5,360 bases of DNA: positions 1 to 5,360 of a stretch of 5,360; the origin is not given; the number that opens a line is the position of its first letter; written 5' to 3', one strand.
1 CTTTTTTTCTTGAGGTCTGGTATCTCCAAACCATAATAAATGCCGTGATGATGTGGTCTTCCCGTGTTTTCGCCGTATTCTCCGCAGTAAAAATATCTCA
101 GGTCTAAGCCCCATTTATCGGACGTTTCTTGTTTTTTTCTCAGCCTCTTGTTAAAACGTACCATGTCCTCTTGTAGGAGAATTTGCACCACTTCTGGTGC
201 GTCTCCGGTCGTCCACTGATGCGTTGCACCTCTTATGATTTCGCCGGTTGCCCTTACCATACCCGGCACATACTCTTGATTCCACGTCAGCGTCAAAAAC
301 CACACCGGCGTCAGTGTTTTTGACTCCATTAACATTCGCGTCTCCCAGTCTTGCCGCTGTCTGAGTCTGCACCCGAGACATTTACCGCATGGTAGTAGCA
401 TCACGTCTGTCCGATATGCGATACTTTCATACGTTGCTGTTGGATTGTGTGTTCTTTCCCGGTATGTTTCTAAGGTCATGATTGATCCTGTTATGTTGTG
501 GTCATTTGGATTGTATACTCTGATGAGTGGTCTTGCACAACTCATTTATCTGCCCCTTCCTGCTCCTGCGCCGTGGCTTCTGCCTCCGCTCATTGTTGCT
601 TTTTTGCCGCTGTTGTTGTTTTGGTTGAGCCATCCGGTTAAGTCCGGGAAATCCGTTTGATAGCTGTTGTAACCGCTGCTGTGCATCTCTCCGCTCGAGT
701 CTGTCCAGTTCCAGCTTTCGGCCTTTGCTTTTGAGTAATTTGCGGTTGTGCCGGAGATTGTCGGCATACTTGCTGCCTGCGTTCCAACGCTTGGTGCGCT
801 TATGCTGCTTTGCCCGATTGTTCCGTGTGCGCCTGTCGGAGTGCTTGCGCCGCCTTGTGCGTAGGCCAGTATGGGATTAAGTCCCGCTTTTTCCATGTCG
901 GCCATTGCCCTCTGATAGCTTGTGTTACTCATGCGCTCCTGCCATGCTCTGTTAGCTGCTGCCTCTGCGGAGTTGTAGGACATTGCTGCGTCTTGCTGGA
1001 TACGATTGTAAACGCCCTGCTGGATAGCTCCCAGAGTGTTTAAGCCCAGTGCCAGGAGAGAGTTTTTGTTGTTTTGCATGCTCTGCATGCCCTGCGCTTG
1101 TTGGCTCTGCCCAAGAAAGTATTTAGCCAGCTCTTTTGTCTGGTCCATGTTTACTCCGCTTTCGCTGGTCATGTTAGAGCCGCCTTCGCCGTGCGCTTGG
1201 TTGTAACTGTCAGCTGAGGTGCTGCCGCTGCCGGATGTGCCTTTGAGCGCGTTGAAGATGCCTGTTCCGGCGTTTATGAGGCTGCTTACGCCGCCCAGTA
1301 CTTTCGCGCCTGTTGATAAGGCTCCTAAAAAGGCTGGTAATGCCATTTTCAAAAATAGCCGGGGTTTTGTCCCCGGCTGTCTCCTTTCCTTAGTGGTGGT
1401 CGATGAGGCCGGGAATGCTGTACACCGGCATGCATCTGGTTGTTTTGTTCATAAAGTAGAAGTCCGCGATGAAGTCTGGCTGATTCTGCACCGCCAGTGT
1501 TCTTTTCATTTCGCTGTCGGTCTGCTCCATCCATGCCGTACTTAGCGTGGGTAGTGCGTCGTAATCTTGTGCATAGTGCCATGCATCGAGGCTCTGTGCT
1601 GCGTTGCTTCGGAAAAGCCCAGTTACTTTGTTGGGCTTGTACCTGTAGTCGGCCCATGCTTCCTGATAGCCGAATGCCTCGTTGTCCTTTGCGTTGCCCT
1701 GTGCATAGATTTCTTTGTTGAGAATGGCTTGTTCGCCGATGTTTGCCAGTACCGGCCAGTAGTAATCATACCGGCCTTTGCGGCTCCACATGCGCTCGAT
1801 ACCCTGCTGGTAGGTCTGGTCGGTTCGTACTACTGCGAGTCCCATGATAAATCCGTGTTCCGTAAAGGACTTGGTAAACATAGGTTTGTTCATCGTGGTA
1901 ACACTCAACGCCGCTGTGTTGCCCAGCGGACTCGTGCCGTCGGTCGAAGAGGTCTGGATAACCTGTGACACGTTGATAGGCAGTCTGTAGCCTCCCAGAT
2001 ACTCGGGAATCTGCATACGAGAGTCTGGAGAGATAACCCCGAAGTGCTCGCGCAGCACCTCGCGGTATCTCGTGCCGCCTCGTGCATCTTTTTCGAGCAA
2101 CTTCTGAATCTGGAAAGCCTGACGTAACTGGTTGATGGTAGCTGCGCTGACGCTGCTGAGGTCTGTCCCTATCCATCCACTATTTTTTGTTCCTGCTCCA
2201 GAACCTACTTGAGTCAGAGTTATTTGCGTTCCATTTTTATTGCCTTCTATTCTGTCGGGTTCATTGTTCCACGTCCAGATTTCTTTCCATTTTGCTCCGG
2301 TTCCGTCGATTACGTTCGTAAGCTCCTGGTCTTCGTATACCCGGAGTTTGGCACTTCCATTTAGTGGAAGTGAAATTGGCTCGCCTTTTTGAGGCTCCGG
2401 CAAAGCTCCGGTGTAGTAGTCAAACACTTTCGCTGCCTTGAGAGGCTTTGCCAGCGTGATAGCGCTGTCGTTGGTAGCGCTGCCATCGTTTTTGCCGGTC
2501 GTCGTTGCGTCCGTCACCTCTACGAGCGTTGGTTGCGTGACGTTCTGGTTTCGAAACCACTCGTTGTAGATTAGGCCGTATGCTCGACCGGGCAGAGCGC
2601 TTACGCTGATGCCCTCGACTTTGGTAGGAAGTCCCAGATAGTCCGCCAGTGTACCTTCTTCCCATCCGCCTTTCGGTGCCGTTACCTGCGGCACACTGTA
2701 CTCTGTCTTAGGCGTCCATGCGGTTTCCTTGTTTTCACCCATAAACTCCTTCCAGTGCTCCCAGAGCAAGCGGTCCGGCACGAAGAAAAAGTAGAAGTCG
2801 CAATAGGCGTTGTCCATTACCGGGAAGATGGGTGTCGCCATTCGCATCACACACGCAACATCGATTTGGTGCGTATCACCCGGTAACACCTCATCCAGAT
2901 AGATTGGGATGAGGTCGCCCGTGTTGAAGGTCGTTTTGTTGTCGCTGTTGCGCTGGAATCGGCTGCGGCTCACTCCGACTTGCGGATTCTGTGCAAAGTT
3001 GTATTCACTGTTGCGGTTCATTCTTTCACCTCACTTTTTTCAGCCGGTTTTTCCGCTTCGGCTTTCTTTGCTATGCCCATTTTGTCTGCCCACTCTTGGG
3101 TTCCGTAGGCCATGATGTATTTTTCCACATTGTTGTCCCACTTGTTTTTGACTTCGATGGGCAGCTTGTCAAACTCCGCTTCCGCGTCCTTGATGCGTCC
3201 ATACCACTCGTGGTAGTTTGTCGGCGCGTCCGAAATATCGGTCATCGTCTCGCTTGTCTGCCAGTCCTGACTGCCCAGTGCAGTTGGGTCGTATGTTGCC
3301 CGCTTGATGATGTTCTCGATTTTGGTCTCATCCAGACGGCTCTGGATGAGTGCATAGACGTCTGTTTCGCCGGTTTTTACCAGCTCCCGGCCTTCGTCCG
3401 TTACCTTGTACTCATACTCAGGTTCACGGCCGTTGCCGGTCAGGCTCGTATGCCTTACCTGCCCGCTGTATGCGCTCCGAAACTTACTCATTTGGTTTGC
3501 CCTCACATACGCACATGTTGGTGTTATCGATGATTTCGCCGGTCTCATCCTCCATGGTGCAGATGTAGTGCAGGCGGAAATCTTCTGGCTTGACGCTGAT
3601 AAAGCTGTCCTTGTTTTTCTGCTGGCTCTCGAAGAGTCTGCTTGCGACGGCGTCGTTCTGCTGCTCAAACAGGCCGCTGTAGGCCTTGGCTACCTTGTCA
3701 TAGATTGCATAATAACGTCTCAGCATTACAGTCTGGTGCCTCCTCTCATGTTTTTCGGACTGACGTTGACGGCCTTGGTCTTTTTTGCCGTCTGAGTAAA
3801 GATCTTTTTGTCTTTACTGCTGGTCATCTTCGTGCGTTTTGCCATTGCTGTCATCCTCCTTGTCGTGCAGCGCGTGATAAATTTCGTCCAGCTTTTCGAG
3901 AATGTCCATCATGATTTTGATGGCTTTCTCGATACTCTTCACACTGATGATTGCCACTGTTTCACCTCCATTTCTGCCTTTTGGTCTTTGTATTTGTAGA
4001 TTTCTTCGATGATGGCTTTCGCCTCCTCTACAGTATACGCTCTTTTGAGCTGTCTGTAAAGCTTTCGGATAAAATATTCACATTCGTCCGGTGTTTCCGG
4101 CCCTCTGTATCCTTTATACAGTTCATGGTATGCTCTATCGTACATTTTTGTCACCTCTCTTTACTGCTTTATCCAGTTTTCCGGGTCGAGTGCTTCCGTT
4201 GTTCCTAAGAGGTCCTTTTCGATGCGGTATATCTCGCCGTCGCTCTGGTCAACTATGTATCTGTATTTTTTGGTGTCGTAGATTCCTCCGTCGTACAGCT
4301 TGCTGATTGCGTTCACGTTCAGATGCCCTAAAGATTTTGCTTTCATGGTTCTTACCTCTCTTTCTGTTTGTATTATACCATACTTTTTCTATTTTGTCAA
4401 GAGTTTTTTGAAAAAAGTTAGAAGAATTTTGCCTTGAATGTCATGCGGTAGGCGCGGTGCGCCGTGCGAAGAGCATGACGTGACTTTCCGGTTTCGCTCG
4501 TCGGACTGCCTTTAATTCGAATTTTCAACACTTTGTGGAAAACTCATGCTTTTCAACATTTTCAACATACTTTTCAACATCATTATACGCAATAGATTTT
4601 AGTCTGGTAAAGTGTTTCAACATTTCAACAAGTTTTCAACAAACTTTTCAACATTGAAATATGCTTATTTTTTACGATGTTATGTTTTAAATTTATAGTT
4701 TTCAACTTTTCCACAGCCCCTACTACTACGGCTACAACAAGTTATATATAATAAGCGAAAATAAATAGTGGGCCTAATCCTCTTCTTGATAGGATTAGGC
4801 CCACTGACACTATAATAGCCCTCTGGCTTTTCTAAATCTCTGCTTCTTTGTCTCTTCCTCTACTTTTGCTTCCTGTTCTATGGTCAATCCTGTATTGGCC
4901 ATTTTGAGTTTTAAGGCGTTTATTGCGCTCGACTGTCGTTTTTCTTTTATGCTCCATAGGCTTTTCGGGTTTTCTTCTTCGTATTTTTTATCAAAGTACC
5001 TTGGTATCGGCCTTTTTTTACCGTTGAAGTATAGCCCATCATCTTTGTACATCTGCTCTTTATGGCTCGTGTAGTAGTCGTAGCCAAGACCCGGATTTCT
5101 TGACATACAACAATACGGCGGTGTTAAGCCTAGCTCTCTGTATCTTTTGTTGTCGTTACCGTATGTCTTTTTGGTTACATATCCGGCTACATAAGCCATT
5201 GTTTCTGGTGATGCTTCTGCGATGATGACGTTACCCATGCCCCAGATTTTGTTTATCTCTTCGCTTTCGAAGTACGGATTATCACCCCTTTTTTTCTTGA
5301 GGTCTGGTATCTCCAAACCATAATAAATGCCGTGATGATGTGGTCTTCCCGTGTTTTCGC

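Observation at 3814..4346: Promoter-proximal module of three small ORFs with no recognisable microvirus counterpart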

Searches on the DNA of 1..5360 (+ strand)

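Call 5: search_dna_similar(query=window:1-5360:+, collection=phages, mode=near)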
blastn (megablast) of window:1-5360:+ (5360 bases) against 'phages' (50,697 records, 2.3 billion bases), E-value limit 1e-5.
Records with a match: 21; places in all: 23; records where one place covers at least 80% of the query: 7.
Best place of each record, by identity: 90-95% 5; 80-90% 12; 60-80% 4.
By first word of the organism name: Microviridae 11; Gokushovirus 6; Gokushovirinae 2; Human 1; bajarodmic 1.
By host as written in the record: - 12; Homo sapiens 4; porcine 2; mink 1; raccoon 1; monkey 1.
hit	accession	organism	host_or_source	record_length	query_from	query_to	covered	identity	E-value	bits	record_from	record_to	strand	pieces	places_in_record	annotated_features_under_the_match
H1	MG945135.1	Microviridae sp.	dog feces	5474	1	5360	95%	91.5%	0e+0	7049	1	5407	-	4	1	similar to VP1 | similar to VP4 | similar to VP2 | similar to VP3 | similar to VP5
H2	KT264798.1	Gokushovirus WZ-2015a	Homo sapiens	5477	1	5360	94%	89.1%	0e+0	6240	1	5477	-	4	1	VP1 | VP4 | VP2 | VP3 | VP5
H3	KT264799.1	Gokushovirus WZ-2015a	Homo sapiens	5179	1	5360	86%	92.1%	0e+0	6517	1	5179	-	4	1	VP1 | VP4 | VP2 | VP3 | VP5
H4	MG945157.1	Microviridae sp.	pig feces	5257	1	5360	91%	85.6%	0e+0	5096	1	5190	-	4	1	similar to VP1 | similar to VP4 | similar to VP2 | similar to VP3 | similar to VP5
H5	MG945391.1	Microviridae sp.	pig feces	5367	1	5358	88%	84.0%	0e+0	4496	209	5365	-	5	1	similar to VP1 | similar to VP4 | similar to VP3 | similar to VP2 | similar to VP5 | and 1 other names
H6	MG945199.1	Microviridae sp.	pig feces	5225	1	5360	84%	84.7%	0e+0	4586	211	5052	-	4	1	similar to VP1 | similar to VP4 | similar to VP2 | similar to VP3 | similar to VP5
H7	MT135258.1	Gokushovirinae sp.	porcine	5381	1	5358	83%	85.1%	0e+0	4521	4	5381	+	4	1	VP1 | VP2 | VP3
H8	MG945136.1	Microviridae sp.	pig feces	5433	600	5360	77%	85.3%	0e+0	4244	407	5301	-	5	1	similar to VP1 | similar to VP2 | similar to VP4 | similar to VP3 | similar to VP5 | and 1 other names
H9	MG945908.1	Microviridae sp.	pig feces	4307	1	5360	74%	83.6%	0e+0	3680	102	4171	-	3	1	similar to VP1 | similar to VP4 | similar to VP2 | similar to VP3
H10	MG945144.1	Microviridae sp.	pig feces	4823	1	5358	67%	83.4%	0e+0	3300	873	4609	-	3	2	similar to VP1 | similar to VP4 | similar to VP2 | similar to VP3 | similar to hypothetical protein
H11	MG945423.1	Microviridae sp.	pig feces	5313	1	5360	59%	83.4%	0e+0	2889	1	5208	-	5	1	similar to VP1 | similar to VP4 | similar to VP2 | similar to VP3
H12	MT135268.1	Gokushovirinae sp.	porcine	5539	1327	2146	15%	73.7%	8e-76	292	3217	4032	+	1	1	VP2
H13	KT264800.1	Gokushovirus WZ-2015a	mink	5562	1390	2135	14%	75.2%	8e-91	342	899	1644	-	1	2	VP1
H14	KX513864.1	Human gokushovirus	Homo sapiens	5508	4524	4751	4%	75.6%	4e-19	104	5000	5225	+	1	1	putative VP2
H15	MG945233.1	Microviridae sp.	pig feces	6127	4551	4748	4%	75.7%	3e-16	95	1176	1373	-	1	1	similar to hypothetical protein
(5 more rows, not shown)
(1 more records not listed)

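Call 6: search_dna_similar(query=window:3800-4420:-, collection=phages, mode=distant, max_rows=40)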
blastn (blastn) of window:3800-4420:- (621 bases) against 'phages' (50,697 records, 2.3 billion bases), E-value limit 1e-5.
Records with a match: 28; places in all: 28; records where one place covers at least 80% of the query: 2.
Best place of each record, by identity: 90-95% 2; 80-90% 17; 60-80% 9.
By first word of the organism name: Microviridae 19; Gokushovirus 4; Human 2; Gokushovirinae 1; Phage 1; Pseudomonas 1.
By host as written in the record: - 20; Homo sapiens 6; porcine 1; Pseudomonas aeruginosa 1.
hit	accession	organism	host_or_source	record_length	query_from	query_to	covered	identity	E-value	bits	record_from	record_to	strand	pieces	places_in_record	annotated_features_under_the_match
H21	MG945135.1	Microviridae sp.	dog feces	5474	3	621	100%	94.2%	2e-145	982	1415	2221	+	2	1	none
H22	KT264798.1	Gokushovirus WZ-2015a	Homo sapiens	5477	1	621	100%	85.0%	1e-143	706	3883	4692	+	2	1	none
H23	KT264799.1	Gokushovirus WZ-2015a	Homo sapiens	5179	265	621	57%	89.1%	1e-129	469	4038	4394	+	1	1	VP5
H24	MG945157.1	Microviridae sp.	pig feces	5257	273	621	56%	83.8%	3e-100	371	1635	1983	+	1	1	none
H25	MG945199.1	Microviridae sp.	pig feces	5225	273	621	56%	83.2%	1e-97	362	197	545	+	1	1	none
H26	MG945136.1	Microviridae sp.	pig feces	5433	300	616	51%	82.7%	2e-84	319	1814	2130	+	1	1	none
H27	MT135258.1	Gokushovirinae sp.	porcine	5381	300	617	51%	82.1%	2e-82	312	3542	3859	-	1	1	none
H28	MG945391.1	Microviridae sp.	pig feces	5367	320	621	49%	82.1%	1e-79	302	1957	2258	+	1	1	none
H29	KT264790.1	Gokushovirus WZ-2015a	Homo sapiens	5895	8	278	44%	75.6%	5e-40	171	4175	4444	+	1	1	none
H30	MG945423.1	Microviridae sp.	pig feces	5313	321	549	37%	81.7%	3e-56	224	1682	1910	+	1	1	none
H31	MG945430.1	Microviridae sp.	pig feces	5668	439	561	20%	74.4%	4e-10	72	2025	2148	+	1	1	similar to peptidase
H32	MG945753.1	Microviridae sp.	pig feces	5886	439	559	19%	74.8%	4e-10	73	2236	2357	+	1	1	similar to peptidase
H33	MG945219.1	Microviridae sp.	pig feces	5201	439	560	20%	73.4%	1e-9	70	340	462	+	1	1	similar to hypothetical protein | similar to peptidase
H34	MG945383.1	Microviridae sp.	pig feces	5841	445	560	19%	75.6%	2e-12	80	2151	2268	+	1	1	similar to peptidase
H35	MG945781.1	Microviridae sp.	rhesus feces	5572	433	552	19%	72.1%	8e-6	57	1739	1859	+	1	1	similar to peptidase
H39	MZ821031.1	Microviridae sp.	blood from Homo sapiens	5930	495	562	11%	86.8%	2e-13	83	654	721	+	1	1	none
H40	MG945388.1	Microviridae sp.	pig feces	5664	495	564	11%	84.3%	9e-12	78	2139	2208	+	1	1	similar to VP5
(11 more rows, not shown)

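Call 18: get_annotated_region(hit=H34, flank=3000)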
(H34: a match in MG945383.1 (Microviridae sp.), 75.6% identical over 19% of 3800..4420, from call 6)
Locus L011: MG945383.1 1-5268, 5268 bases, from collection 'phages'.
description: UNVERIFIED: Microviridae sp. isolate 3159-18011, complete genome.
organism: Microviridae sp. (NCBI taxid 2202644)
taxonomy: Viruses; Monodnaviria; Sangervirae; Phixviricota; Malgrandaviricetes; Petitvirales; Microviridae
host: -; source: pig feces; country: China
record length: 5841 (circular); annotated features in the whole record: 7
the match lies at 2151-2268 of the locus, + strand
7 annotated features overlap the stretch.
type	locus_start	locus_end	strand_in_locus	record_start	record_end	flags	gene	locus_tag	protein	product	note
misc_feature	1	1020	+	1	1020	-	-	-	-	-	similar to VP4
misc_feature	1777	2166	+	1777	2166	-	-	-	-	-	similar to peptidase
misc_feature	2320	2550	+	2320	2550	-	-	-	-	-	similar to hypothetical protein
misc_feature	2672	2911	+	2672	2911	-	-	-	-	-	similar to VP5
misc_feature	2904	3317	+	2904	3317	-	-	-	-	-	similar to VP3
misc_feature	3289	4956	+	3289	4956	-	-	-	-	-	similar to VP1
misc_feature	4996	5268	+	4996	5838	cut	-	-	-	-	similar to VP2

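Call 19: get_annotated_region(hit=H31, flank=3000)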
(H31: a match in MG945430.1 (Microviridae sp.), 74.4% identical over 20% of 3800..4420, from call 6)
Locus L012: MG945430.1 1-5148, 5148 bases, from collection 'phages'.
description: UNVERIFIED: Microviridae sp. isolate 4506-1801, complete genome.
organism: Microviridae sp. (NCBI taxid 2202644)
taxonomy: Viruses; Monodnaviria; Sangervirae; Phixviricota; Malgrandaviricetes; Petitvirales; Microviridae
host: -; source: pig feces; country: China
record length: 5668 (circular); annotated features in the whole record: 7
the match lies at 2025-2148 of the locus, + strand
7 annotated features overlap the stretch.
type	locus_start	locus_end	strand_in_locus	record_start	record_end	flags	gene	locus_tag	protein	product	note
misc_feature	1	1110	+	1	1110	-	-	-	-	-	similar to VP4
misc_feature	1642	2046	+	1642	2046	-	-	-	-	-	similar to peptidase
misc_feature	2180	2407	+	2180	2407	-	-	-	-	-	similar to hypothetical protein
misc_feature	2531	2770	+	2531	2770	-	-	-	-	-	similar to VP5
misc_feature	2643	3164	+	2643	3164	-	-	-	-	-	similar to VP3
misc_feature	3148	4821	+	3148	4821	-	-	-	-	-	similar to VP1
misc_feature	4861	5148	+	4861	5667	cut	-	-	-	-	similar to VP2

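Call 20: get_annotated_region(hit=H33, flank=3000)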
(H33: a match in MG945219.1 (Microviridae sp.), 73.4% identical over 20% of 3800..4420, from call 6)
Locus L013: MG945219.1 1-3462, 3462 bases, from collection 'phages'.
description: UNVERIFIED: Microviridae sp. isolate 1134-1801, partial genome.
organism: Microviridae sp. (NCBI taxid 2202644)
taxonomy: Viruses; Monodnaviria; Sangervirae; Phixviricota; Malgrandaviricetes; Petitvirales; Microviridae
host: -; source: pig feces; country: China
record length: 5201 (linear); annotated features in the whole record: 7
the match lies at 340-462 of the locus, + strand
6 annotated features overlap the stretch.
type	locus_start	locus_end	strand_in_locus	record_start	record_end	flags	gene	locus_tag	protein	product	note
misc_feature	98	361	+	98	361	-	-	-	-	-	similar to peptidase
misc_feature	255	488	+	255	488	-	-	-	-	-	similar to hypothetical protein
misc_feature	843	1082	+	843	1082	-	-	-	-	-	similar to VP5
misc_feature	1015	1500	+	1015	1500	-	-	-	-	-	similar to VP3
misc_feature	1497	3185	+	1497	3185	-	-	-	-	-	similar to VP1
misc_feature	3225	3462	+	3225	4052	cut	-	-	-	-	similar to VP2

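Call 21: get_annotated_region(hit=H39, flank=3000)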
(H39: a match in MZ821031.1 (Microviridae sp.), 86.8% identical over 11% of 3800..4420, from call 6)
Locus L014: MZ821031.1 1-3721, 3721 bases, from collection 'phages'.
description: Microviridae sp. isolate larrieux, complete genome.
organism: Microviridae sp. (NCBI taxid 2202644)
taxonomy: Viruses; Monodnaviria; Sangervirae; Phixviricota; Malgrandaviricetes; Petitvirales; Microviridae
host: -; source: blood from Homo sapiens; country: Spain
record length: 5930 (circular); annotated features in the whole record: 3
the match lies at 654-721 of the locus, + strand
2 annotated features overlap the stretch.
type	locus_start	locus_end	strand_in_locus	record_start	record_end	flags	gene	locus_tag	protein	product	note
CDS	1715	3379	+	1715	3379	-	ORF1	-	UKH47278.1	major capsid protein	-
CDS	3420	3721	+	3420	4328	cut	ORF1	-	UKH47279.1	minor capsid protein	-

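Call 22: get_annotated_region(hit=H40, flank=3000)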
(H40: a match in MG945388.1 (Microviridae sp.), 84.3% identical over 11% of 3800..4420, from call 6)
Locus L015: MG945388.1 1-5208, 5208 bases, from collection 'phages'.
description: UNVERIFIED: Microviridae sp. isolate 3296-1801, complete genome.
organism: Microviridae sp. (NCBI taxid 2202644)
taxonomy: Viruses; Monodnaviria; Sangervirae; Phixviricota; Malgrandaviricetes; Petitvirales; Microviridae
host: -; source: pig feces; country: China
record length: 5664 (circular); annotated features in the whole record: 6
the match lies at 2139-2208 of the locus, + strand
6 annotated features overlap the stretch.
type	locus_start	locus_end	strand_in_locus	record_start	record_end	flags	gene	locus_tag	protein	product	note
misc_feature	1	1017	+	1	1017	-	-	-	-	-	similar to VP4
misc_feature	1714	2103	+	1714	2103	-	-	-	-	-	similar to peptidase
misc_feature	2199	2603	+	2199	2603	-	-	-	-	-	similar to VP5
misc_feature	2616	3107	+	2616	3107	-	-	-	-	-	similar to VP3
misc_feature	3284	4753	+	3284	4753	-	-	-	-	-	similar to VP1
misc_feature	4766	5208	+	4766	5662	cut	-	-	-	-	similar to VP2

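Call 92: search_rna_families(source=window, threshold=evalue, max_evalue=1)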
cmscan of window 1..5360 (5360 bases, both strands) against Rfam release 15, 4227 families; matches with E-value up to 1: 0.
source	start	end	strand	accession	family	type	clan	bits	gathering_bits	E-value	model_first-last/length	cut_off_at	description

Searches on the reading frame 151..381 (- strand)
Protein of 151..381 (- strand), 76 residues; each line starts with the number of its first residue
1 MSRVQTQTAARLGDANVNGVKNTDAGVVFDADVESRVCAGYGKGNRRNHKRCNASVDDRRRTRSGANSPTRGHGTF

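Call 3: search_protein_families(library=pfam, proteins=[window:151-381:-], max_evalue=1)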
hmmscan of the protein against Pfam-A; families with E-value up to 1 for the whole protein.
window:151-381:- (76 aa): 0 families

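Call 4: search_protein_families(library=phrogs, proteins=[window:151-381:-], max_evalue=1)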
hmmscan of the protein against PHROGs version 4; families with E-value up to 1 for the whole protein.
window:151-381:- (76 aa): 2 families
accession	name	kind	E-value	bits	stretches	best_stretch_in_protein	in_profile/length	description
phrog_11404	-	unknown function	0.48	11.8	1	33-64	23-54/63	-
phrog_26444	-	unknown function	0.84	10.7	0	8-25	15-32/56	-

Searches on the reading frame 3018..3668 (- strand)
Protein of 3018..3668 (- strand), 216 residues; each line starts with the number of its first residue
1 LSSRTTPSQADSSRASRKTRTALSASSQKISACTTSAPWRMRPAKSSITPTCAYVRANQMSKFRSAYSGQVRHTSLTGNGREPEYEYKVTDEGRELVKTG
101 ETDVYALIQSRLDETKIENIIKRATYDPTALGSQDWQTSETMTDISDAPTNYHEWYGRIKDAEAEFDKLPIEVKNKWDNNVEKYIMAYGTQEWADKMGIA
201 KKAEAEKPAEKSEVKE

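Call 3: search_protein_families(library=pfam, proteins=[window:3018-3668:-], max_evalue=1)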
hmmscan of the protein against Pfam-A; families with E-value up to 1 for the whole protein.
window:3018-3668:- (216 aa): 2 families
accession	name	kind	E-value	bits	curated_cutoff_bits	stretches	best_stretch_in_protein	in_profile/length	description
PF09675.16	Chlamy_scaf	-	7.8e-25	88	25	1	87-212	3-126/134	Chlamydia-phage Chp2 scaffold (Chlamy_scaf)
PF12616.13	DUF3775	-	0.11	12.9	27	1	155-187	24-56/73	Protein of unknown function (DUF3775)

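Call 4: search_protein_families(library=phrogs, proteins=[window:3018-3668:-], max_evalue=1)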
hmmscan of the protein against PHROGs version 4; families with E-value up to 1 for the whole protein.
window:3018-3668:- (216 aa): 4 families
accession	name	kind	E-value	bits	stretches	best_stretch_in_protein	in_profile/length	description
phrog_1642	-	head and packaging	1.5e-30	107.2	1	59-215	2-134/152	virion structural protein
phrog_24439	-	head and packaging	1.4e-13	51.8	1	141-215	5-77/82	virion structural protein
phrog_24309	-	head and packaging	4.7e-09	37.5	1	77-183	16-126/136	virion structural protein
phrog_28339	-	unknown function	0.18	13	1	84-131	44-91/105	-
